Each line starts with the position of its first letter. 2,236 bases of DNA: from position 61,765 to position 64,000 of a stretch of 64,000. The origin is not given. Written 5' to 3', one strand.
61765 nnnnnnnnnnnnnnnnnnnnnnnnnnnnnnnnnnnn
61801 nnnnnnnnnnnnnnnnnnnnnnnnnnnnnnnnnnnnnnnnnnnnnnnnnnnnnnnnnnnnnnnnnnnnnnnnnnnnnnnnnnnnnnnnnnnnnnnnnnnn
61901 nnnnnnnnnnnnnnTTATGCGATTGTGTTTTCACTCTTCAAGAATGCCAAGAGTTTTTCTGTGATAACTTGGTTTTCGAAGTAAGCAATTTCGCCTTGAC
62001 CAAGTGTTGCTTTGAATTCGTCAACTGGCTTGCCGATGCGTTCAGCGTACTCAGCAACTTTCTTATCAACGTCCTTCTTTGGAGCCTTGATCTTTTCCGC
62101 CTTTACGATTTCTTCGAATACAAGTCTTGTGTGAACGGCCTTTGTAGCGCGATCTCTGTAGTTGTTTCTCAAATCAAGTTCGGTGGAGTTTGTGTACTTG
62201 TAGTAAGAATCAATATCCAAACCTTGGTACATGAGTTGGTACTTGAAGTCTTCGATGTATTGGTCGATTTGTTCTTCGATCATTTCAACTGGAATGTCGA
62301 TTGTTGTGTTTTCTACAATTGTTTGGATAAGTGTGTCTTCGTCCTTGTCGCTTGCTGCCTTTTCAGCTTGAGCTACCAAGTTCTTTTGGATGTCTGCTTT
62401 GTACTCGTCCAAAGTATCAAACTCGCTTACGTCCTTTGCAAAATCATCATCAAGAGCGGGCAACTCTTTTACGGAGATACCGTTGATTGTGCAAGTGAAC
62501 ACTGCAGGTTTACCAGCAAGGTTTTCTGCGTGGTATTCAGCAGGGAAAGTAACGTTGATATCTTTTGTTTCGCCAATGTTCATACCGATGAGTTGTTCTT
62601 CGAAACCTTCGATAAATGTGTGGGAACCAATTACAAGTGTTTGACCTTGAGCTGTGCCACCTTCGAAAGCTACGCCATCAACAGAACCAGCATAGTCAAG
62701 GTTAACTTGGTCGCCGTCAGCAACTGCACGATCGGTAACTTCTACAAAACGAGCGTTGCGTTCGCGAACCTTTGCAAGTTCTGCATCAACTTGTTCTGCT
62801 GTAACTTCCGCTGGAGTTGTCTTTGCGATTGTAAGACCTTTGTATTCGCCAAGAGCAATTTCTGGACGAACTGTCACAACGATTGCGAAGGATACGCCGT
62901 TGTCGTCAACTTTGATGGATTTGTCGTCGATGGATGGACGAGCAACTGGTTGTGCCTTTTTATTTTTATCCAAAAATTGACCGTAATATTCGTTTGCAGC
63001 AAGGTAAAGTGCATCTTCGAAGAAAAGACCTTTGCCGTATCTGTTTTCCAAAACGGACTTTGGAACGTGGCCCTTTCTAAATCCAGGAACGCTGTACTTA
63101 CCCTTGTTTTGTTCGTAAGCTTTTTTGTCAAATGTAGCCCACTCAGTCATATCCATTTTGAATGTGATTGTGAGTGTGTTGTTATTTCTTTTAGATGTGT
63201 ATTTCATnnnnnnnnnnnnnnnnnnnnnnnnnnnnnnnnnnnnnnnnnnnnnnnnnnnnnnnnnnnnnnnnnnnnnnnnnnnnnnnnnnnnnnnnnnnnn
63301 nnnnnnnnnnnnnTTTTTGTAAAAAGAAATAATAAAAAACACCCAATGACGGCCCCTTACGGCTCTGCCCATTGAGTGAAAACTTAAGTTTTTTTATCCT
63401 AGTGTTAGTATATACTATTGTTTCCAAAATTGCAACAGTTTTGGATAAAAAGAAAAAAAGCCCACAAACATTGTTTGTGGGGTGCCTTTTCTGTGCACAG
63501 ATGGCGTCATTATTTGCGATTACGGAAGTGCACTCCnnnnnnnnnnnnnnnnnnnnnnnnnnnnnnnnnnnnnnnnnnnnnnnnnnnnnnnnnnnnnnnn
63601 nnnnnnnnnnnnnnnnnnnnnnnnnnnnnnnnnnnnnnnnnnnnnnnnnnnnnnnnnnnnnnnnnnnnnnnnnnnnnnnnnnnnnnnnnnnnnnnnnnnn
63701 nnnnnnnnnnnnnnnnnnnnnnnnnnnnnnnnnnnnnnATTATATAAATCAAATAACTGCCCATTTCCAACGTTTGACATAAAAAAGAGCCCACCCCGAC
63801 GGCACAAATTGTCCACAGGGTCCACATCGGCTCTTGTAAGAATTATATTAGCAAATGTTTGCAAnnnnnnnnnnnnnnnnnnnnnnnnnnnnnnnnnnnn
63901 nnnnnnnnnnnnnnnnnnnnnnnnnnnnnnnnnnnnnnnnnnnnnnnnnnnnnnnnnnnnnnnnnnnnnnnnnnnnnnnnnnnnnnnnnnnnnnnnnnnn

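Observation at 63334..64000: Tandem array of five promoter-plus-terminator mini transcription units (candidate sRNAs) upstream of tig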

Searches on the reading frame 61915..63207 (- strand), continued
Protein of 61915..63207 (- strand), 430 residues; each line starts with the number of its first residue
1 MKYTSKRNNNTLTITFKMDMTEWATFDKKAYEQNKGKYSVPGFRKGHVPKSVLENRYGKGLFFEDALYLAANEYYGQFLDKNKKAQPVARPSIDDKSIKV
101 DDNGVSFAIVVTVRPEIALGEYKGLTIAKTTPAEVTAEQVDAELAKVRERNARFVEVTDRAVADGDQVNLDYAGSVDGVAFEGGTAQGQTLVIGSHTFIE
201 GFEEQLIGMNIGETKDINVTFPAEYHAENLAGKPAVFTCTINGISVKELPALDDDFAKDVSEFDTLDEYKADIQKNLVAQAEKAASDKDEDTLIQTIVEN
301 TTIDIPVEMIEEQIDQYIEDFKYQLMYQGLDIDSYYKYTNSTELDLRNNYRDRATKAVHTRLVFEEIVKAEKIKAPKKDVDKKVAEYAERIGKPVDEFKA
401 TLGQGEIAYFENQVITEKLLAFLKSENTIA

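Call 66: find_encoding_contigs(protein=P0129, flank=4000, max_places=10)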
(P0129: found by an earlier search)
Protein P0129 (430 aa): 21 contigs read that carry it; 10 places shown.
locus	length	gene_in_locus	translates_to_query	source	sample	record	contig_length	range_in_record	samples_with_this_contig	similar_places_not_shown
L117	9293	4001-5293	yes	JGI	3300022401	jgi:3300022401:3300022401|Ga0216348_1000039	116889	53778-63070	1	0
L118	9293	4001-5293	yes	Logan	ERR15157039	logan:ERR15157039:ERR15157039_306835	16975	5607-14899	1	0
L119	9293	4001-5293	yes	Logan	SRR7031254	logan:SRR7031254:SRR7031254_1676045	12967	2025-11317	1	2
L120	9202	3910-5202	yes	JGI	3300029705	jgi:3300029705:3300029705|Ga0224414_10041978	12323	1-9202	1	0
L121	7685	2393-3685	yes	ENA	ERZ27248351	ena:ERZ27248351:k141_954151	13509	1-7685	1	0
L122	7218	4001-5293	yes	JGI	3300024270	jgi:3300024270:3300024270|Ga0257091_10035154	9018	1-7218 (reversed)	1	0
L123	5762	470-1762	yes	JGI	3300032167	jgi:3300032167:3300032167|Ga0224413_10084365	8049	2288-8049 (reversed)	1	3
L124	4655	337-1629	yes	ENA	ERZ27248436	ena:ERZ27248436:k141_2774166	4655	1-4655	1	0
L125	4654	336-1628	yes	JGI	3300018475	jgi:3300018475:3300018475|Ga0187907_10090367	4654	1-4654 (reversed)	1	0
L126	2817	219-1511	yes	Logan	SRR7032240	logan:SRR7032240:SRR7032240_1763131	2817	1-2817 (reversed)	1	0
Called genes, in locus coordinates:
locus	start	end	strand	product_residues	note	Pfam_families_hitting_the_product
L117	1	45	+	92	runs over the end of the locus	-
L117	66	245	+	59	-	-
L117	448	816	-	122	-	-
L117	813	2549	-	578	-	-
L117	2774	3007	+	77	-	-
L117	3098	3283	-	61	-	-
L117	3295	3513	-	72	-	-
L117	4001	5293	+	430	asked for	PF05697:Trigger_N, PF00254:FKBP_C, PF05698:Trigger_C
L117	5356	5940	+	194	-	PF00574:CLP_protease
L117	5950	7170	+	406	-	PF06689:zf-C4_ClpX, PF00493:MCM (weak), PF05496:RuvB_N (faint), PF01078:Mg_chelatase (faint), PF07724:AAA_2, PF00004:AAA, PF07728:AAA_5 (faint), PF10431:ClpB_D2-small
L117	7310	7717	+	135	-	-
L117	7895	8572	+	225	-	-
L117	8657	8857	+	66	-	-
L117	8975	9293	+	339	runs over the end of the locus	PF03444:WHD_HrcA (weak), PF01628:HrcA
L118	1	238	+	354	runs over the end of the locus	PF05673:DUF815 (faint), PF05496:RuvB_N, PF00004:AAA, PF07728:AAA_5, PF17864:AAA_lid_4, PF05491:WHD_RuvB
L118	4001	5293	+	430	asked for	PF05697:Trigger_N, PF00254:FKBP_C, PF05698:Trigger_C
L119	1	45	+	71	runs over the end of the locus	-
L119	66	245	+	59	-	-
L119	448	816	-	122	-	-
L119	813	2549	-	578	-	-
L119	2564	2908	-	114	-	-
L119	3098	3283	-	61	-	-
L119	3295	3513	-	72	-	-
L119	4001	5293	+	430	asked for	PF05697:Trigger_N, PF00254:FKBP_C, PF05698:Trigger_C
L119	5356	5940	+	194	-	PF00574:CLP_protease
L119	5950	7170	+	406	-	PF06689:zf-C4_ClpX, PF00493:MCM (weak), PF05496:RuvB_N (faint), PF01078:Mg_chelatase (faint), PF07724:AAA_2, PF00004:AAA, PF07728:AAA_5 (faint), PF10431:ClpB_D2-small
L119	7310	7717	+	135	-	-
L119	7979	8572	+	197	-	-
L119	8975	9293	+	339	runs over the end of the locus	PF03444:WHD_HrcA (weak), PF01628:HrcA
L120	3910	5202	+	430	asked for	PF05697:Trigger_N, PF00254:FKBP_C, PF05698:Trigger_C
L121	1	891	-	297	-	?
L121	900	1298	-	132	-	-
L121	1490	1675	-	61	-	-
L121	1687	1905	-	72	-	-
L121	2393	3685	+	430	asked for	PF05697:Trigger_N, PF00254:FKBP_C, PF05698:Trigger_C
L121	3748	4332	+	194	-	PF00574:CLP_protease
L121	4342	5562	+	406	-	PF06689:zf-C4_ClpX, PF00493:MCM (weak), PF05496:RuvB_N (faint), PF01078:Mg_chelatase (faint), PF07724:AAA_2, PF00004:AAA, PF07728:AAA_5 (faint), PF10431:ClpB_D2-small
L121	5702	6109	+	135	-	-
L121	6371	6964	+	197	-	-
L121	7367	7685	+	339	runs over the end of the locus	PF03444:WHD_HrcA (weak), PF01628:HrcA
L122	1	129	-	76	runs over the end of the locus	-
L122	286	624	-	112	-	-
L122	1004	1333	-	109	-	-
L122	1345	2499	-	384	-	PF01719:Rep_OBD, PF00910:RNA_helicase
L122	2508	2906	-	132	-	-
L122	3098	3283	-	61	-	-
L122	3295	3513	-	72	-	-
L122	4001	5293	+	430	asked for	PF05697:Trigger_N, PF00254:FKBP_C, PF05698:Trigger_C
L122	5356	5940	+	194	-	PF00574:CLP_protease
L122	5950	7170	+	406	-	PF06689:zf-C4_ClpX, PF00493:MCM (weak), PF05496:RuvB_N (faint), PF01078:Mg_chelatase (faint), PF07724:AAA_2, PF00004:AAA, PF07728:AAA_5 (faint), PF10431:ClpB_D2-small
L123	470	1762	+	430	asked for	PF05697:Trigger_N, PF00254:FKBP_C, PF05698:Trigger_C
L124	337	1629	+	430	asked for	PF05697:Trigger_N, PF00254:FKBP_C, PF05698:Trigger_C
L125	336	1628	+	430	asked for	PF05697:Trigger_N, PF00254:FKBP_C, PF05698:Trigger_C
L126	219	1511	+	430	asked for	PF05697:Trigger_N, PF00254:FKBP_C, PF05698:Trigger_C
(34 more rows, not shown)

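Call 72: find_encoding_contigs(protein=P0129, flank=10000, max_places=3)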
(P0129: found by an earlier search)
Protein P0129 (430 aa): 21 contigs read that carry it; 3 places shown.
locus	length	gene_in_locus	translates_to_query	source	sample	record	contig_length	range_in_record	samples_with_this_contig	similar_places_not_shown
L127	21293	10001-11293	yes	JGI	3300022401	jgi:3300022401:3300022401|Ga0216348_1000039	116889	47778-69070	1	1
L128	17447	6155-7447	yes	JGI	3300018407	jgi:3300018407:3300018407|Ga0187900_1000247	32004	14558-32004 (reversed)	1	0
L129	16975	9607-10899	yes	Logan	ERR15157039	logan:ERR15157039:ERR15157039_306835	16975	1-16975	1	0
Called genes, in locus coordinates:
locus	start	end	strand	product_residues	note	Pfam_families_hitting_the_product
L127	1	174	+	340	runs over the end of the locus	PF02547:Queuosine_synth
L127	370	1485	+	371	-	PF01702:TGT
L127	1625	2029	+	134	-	PF02699:YajC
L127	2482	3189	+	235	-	PF01580:FtsK_SpoIIIE, PF04665:Pox_A32 (weak), PF13401:AAA_22 (weak)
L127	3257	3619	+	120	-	-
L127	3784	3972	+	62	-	-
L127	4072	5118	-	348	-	PF13384:HTH_23 (faint), PF13936:HTH_38, PF00665:rve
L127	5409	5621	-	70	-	PF20075:DUF6471 (weak), PF13443:HTH_26 (weak)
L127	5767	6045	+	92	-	-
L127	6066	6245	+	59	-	-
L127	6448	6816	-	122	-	-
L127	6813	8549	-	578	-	-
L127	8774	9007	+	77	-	-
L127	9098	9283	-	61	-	-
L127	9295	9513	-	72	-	-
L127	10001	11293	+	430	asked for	PF05697:Trigger_N, PF00254:FKBP_C, PF05698:Trigger_C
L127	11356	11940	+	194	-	PF00574:CLP_protease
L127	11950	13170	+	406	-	PF06689:zf-C4_ClpX, PF00493:MCM (weak), PF05496:RuvB_N (faint), PF01078:Mg_chelatase (faint), PF07724:AAA_2, PF00004:AAA, PF07728:AAA_5 (faint), PF10431:ClpB_D2-small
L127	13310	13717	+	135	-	-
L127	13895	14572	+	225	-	-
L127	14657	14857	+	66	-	-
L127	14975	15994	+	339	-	PF03444:WHD_HrcA (weak), PF01628:HrcA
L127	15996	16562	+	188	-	PF01025:GrpE, PF23404:FAZ1_C (weak)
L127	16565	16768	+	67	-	-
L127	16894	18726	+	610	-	PF00012:HSP70, PF06723:MreB_Mbl, PF00012:HSP70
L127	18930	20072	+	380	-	PF00226:DnaJ, PF01556:DnaJ_C, PF00684:DnaJ_CXXCXGXG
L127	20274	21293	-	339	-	PF01113:DapB_N, PF19328:DAP_DH_C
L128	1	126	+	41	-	?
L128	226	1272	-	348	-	PF13384:HTH_23 (faint), PF13936:HTH_38, PF00665:rve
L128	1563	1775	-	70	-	PF20075:DUF6471 (weak), PF13443:HTH_26 (weak)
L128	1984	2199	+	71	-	-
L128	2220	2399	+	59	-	-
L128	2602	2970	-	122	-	-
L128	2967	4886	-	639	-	-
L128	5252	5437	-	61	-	-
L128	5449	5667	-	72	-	-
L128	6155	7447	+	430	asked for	PF05697:Trigger_N, PF00254:FKBP_C, PF05698:Trigger_C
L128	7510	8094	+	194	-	PF00574:CLP_protease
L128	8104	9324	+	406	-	PF06689:zf-C4_ClpX, PF00493:MCM (weak), PF05496:RuvB_N (faint), PF01078:Mg_chelatase (faint), PF07724:AAA_2, PF00004:AAA, PF07728:AAA_5 (faint), PF10431:ClpB_D2-small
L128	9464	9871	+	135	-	-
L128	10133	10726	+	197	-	-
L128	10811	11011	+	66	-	-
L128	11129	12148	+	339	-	PF03444:WHD_HrcA (weak), PF01628:HrcA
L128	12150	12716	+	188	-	PF01025:GrpE, PF23404:FAZ1_C (weak)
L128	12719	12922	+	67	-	-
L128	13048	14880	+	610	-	PF00012:HSP70, PF06723:MreB_Mbl, PF00012:HSP70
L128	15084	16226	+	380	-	PF00226:DnaJ, PF01556:DnaJ_C, PF00684:DnaJ_CXXCXGXG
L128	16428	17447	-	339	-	PF01113:DapB_N, PF19328:DAP_DH_C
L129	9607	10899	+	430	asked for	PF05697:Trigger_N, PF00254:FKBP_C, PF05698:Trigger_C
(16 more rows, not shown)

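Call 75: search_protein_families(library=pfam, proteins=[L127:3257-3619:+, L127:4072-5118:-, L127:5409-5621:-, L127:5767-6045:+, L127:6066-6245:+, L127:6448-6816:-, L127:6813-8549:-, L127:9098-9283:-, L127:9295-9513:-, L127:2482-3189:+], max_evalue=0.01)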
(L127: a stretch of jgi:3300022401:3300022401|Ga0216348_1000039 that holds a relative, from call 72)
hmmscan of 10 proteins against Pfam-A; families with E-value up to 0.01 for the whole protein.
L127:3257-3619:+ (120 aa): 1 family
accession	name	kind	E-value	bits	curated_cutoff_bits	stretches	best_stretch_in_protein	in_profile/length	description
PF12670.12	DUF3792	-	0.0013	19.3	31.3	1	10-112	4-110/115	Protein of unknown function (DUF3792)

L127:4072-5118:- (348 aa): 10 families
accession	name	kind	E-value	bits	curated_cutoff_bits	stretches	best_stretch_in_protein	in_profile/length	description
PF13936.12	HTH_38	-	1.5e-11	44.3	27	1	4-47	1-44/44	Helix-turn-helix domain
PF00665.32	rve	-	3.5e-10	40.5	32.6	1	189-268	5-85/102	Integrase core domain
PF13384.12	HTH_23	-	1.2e-05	25.3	24.6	1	20-46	14-40/50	Homeodomain-like domain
PF02796.21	HTH_7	-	0.00053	20.5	23.8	1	25-42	23-40/45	Helix-turn-helix domain of resolvase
PF13309.12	HTH_22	-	0.00085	19.7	29.6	1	8-45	26-63/63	HTH domain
PF08281.18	Sigma70_r4_2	-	0.0012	18.9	25.7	1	24-47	27-50/54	Sigma-70, region 4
PF00356.27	LacI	-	0.0013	18.9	27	0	26-55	2-31/46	Bacterial regulatory proteins, lacI family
PF08279.18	HTH_11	-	0.0023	18.2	25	1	24-45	16-37/55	HTH domain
PF13518.12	HTH_28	-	0.0028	18.1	25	1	17-46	7-35/52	Helix-turn-helix domain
PF13542.12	HTH_Tnp_ISL3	-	0.0028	17.5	27.4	1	22-46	26-49/51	Helix-turn-helix domain of transposase family ISL3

L127:5409-5621:- (70 aa): 2 families
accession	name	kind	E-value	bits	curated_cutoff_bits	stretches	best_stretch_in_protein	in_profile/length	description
PF13443.12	HTH_26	-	5.2e-06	27.1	22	1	8-59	2-55/63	Cro/C1-type HTH DNA-binding domain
PF20075.5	DUF6471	-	1.2e-05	25.5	26.8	1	5-57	6-63/65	Domain of unknown function (DUF6471)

L127:5767-6045:+ (92 aa): 0 families

L127:6066-6245:+ (59 aa): 0 families

L127:6448-6816:- (122 aa): 0 families

L127:6813-8549:- (578 aa): 0 families

L127:9098-9283:- (61 aa): 0 families

L127:9295-9513:- (72 aa): 0 families

L127:2482-3189:+ (235 aa): 15 families
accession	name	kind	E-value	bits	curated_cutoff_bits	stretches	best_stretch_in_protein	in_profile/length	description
PF01580.24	FtsK_SpoIIIE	-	3e-24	86.1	24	1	3-136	16-153/221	FtsK/SpoIIIE family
PF04665.18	Pox_A32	-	1.9e-06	28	22.8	1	27-196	15-160/242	Poxvirus A32 protein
PF13401.12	AAA_22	-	8.1e-06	26.6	27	1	24-167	4-120/130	AAA domain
PF04851.21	ResIII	-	5.4e-05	23.6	22.5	1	23-150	21-146/164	Type III restriction enzyme, res subunit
PF12846.13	AAA_10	-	0.00014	21.5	27.5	0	23-67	19-59/362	AAA-like domain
PF00437.27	T2SSE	-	0.00071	18.8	24.9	1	9-52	124-169/370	Type II/IV secretion system protein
PF09848.15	SLFN-g3_helicase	-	0.00098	18.9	24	1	28-144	4-93/354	Schlafen group 3, DNA/RNA helicase domain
PF05673.19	DUF815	-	0.0011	18.6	23.8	1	17-67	45-91/249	Protein of unknown function (DUF815)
PF13245.12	AAA_19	-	0.0015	19.2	25.1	1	23-155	9-115/134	AAA domain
PF13191.12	AAA_16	-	0.0016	19.4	32.6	1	26-151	25-152/167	AAA ATPase domain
PF13555.12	AAA_29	-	0.0016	18.6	27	1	20-46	17-43/61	P-loop containing region of AAA domain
PF19044.6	P-loop_TraG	-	0.0026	16.9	25.8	1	22-65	26-67/413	TraG P-loop domain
PF12775.13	AAA_7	-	0.004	17.1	25.8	1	22-59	30-68/181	P-loop containing dynein motor region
PF01637.24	ATPase_2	-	0.0052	17.1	33.2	1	24-156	19-137/225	ATPase domain predominantly from Archaea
PF00270.35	DEAD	-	0.0062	16.7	26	0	22-155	11-142/167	DEAD/DEAH box helicase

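Call 90: search_protein_families(library=phrogs, proteins=[L127:4072-5118:-, L127:5409-5621:-, L127:5767-6045:+, L127:6066-6245:+, L127:6448-6816:-, L127:6813-8549:-, L127:8774-9007:+, L127:9098-9283:-, L127:9295-9513:-, L092:374-1528:-], max_evalue=0.001)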
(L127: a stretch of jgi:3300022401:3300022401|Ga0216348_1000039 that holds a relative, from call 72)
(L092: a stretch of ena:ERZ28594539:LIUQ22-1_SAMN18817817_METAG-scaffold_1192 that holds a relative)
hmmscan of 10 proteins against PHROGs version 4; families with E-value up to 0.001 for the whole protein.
L127:4072-5118:- (348 aa): 9 families
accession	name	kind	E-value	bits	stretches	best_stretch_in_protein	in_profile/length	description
phrog_4646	-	integration and excision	3.3e-121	405.7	1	3-345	2-340/344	transposase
phrog_4410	-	unknown function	3.7e-41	141.6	1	181-346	2-161/163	-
phrog_11420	-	DNA, RNA and nucleotide metabolism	1.3e-15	58.3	1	3-87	2-77/82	DNA binding protein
phrog_20487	-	unknown function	1e-14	55.4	1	6-213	4-193/194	-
phrog_16079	-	unknown function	2.4e-09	38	1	194-260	1-66/67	-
phrog_5904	-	unknown function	1.2e-08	36.2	1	276-344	16-84/88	-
phrog_13695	-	unknown function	2.6e-08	34.4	1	171-221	10-61/76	-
phrog_664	-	DNA, RNA and nucleotide metabolism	1.3e-05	26.1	1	5-53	82-130/210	DNA binding protein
phrog_8463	-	integration and excision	0.00038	20.5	0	203-326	161-284/380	transposase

L127:5409-5621:- (70 aa): 4 families
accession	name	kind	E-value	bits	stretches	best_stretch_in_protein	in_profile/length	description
phrog_4583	-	transcription regulation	1.4e-06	29.2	1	4-57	11-65/81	transcriptional repressor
phrog_2339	-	DNA, RNA and nucleotide metabolism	3.9e-05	24.6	1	3-69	25-93/98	HTH DNA binding protein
phrog_3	-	transcription regulation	0.0001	23.2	1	2-66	87-148/430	transcriptional repressor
phrog_1373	-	transcription regulation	0.0002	22.4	1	3-63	63-124/166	transcriptional regulator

L127:5767-6045:+ (92 aa): 0 families

L127:6066-6245:+ (59 aa): 0 families

L127:6448-6816:- (122 aa): 0 families

L127:6813-8549:- (578 aa): 0 families

L127:8774-9007:+ (77 aa): 0 families

L127:9098-9283:- (61 aa): 0 families

L127:9295-9513:- (72 aa): 0 families

L092:374-1528:- (384 aa): 0 families

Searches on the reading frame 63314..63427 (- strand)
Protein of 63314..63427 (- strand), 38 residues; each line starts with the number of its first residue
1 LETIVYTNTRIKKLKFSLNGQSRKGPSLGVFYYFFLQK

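Call 92: search_protein_families(library=pfam, proteins=[window:63314-63427:-], max_evalue=1)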
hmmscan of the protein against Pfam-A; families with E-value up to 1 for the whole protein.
window:63314-63427:- (38 aa): 0 families

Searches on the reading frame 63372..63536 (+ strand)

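Call 92: search_protein_families(library=pfam, proteins=[window:63372-63536:+], max_evalue=1)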
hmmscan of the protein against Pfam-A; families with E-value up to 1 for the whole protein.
window:63372-63536:+ (55 aa): 1 family
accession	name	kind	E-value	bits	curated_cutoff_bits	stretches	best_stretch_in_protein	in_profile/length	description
PF19554.4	DUF6077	-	0.012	14.9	27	1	5-50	200-245/354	Family of unknown function (DUF6077)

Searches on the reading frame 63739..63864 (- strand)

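Call 92: search_protein_families(library=pfam, proteins=[window:63739-63864:-], max_evalue=1)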
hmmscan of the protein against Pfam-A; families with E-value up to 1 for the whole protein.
window:63739-63864:- (42 aa): 1 family
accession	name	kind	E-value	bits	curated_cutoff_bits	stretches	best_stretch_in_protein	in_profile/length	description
PF04920.18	BNYVV_p31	-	0.029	14.8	27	1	5-40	26-61/76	Beet necrotic yellow vein virus, p31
